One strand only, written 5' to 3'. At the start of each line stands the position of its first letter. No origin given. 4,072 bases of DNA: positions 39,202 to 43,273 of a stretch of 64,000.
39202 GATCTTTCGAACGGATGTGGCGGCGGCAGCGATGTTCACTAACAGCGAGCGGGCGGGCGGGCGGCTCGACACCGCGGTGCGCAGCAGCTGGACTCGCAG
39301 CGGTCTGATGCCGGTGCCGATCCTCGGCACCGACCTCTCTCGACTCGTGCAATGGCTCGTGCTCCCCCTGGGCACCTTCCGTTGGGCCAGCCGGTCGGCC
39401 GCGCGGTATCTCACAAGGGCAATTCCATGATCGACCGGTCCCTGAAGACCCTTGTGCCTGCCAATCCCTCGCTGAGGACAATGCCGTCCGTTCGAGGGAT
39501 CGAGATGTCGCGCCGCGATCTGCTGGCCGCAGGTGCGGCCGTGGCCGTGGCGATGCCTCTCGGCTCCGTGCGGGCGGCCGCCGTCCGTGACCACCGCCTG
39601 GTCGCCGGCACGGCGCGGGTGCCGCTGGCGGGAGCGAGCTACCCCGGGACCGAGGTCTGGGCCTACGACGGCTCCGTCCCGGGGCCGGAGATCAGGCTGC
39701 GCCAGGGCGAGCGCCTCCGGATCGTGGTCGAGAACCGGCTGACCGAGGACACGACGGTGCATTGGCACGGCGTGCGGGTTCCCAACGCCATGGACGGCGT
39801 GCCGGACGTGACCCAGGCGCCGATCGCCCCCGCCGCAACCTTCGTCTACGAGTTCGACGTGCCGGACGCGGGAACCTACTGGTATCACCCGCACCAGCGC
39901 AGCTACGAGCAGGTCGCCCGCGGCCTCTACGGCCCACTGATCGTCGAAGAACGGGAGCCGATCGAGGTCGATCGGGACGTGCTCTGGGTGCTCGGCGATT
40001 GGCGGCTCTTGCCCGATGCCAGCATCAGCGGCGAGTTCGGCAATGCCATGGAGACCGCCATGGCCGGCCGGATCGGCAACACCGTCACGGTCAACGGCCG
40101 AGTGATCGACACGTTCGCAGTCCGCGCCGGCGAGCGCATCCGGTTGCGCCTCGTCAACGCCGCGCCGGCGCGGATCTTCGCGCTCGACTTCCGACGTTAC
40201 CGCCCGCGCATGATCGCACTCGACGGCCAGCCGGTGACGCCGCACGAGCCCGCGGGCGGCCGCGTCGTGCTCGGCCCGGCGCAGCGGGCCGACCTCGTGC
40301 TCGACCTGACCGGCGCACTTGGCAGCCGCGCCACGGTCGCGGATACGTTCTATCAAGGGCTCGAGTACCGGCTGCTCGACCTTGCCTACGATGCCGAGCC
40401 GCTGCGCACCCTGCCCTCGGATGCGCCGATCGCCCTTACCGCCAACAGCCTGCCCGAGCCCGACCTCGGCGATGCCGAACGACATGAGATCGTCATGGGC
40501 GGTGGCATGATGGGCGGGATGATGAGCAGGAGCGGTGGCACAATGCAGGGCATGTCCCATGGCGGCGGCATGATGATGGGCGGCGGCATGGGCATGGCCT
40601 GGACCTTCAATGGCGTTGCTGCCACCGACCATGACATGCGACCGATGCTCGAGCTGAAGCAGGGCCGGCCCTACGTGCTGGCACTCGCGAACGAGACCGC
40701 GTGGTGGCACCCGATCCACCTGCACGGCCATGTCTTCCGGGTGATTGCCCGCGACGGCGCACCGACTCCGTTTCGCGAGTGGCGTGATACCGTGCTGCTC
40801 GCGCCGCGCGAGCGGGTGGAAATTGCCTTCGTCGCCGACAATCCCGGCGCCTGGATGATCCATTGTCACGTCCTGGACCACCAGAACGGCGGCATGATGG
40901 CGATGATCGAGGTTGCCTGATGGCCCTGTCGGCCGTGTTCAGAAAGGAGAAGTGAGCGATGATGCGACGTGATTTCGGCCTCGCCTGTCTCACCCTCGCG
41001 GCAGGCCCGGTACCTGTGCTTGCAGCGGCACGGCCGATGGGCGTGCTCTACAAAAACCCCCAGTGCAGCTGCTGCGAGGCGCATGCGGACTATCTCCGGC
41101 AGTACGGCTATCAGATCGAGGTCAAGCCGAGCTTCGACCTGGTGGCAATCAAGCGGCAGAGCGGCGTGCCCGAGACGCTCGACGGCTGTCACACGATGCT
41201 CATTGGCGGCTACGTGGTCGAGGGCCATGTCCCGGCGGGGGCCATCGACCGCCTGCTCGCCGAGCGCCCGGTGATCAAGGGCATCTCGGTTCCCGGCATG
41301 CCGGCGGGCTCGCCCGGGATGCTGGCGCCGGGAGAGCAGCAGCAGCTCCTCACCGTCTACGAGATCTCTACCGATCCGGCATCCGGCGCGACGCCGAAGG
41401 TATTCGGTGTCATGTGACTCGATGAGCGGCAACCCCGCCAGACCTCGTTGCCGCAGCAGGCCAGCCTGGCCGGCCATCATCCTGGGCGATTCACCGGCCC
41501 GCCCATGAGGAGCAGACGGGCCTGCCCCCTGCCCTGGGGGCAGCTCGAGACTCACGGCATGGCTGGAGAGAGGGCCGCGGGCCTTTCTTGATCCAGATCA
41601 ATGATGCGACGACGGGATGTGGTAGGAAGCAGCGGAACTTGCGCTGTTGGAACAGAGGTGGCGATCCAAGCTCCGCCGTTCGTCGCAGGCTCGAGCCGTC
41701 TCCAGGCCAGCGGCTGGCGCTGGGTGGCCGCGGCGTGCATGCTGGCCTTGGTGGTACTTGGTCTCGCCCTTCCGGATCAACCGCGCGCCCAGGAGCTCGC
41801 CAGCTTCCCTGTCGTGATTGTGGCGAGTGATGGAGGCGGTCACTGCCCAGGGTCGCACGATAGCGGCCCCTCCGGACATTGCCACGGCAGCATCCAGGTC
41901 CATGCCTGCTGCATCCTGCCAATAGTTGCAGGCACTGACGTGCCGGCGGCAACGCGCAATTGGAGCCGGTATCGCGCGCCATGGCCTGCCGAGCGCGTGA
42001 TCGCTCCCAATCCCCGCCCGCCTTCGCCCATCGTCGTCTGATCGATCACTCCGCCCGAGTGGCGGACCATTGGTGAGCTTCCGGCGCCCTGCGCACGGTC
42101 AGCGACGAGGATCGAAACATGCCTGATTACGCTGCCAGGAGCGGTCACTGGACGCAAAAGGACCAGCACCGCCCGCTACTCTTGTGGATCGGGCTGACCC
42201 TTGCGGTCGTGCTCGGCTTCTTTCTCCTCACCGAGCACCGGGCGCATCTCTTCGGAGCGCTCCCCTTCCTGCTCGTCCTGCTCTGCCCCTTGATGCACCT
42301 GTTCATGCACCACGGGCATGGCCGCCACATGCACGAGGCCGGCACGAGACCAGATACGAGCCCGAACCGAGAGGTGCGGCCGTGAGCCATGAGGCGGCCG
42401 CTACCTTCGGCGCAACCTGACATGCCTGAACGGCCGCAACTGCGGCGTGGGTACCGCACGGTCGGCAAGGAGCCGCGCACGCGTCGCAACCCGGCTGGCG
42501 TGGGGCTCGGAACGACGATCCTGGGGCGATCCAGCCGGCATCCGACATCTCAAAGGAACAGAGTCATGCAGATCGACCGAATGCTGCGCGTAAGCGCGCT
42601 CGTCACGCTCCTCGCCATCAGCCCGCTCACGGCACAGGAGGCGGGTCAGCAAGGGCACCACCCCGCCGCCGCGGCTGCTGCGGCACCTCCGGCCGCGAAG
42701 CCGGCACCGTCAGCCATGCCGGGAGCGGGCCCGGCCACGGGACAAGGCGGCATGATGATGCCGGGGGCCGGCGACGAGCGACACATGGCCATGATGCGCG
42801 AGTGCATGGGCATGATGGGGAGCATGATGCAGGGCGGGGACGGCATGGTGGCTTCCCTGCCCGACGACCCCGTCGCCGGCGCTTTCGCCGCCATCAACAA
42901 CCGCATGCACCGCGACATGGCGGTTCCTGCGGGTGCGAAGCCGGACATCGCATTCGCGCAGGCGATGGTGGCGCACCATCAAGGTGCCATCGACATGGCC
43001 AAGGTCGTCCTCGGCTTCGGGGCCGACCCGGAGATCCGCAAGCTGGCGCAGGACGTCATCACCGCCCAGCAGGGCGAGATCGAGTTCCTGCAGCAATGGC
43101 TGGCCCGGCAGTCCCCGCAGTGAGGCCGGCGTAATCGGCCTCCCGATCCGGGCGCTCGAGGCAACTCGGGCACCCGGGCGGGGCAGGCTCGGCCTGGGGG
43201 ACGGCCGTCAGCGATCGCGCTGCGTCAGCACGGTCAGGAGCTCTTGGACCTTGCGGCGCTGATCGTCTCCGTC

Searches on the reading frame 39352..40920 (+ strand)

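Call 17: search_protein_families(library=pfam, proteins=[window:39352-40920:+], max_evalue=0.001)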
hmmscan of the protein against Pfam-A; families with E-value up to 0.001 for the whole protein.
window:39352-40920:+ (522 aa): 4 families
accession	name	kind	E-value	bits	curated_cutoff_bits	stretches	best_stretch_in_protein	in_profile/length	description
PF07732.21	Cu-oxidase_3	-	1.2e-41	141.9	21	1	99-202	14-118/119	Multicopper oxidase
PF07731.20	Cu-oxidase_2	-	1.5e-33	115.9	20.4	1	418-521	23-133/137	Multicopper oxidase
PF00394.28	Cu-oxidase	-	1e-10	42.4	21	1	411-514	33-146/157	Multicopper oxidase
PF10518.14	TAT_signal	-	0.00074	19.8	22.7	0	51-68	1-18/21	TAT (twin-arginine translocation) pathway signal sequence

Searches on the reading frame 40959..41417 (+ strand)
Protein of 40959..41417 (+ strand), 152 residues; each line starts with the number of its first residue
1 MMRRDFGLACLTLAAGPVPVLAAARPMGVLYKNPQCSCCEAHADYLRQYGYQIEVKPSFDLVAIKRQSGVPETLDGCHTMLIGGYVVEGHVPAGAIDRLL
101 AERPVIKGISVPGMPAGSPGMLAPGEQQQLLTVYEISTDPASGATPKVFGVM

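Call 17: search_protein_families(library=pfam, proteins=[window:40959-41417:+], max_evalue=0.001)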
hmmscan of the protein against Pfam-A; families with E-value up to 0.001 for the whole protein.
window:40959-41417:+ (152 aa): 1 family
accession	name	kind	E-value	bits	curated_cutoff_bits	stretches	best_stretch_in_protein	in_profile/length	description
PF04214.18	DUF411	-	8.3e-25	86.7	27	1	75-121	2-48/48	Protein of unknown function, DUF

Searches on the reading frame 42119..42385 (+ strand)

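Call 17: search_protein_families(library=pfam, proteins=[window:42119-42385:+], max_evalue=0.001)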
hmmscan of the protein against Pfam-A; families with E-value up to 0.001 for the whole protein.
window:42119-42385:+ (88 aa): 1 family
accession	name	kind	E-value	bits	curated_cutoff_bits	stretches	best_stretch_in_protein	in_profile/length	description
PF11666.13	DUF2933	-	1e-22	80.4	21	1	26-74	1-49/52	Protein of unknown function (DUF2933)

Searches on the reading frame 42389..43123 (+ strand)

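Call 17: search_protein_families(library=pfam, proteins=[window:42389-43123:+], max_evalue=0.001)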
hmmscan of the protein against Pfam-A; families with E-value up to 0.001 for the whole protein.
window:42389-43123:+ (244 aa): 1 family
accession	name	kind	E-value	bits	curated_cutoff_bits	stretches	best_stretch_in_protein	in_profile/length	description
PF03713.19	DUF305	-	9.5e-17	61.9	27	1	186-241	1-56/151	Domain of unknown function (DUF305)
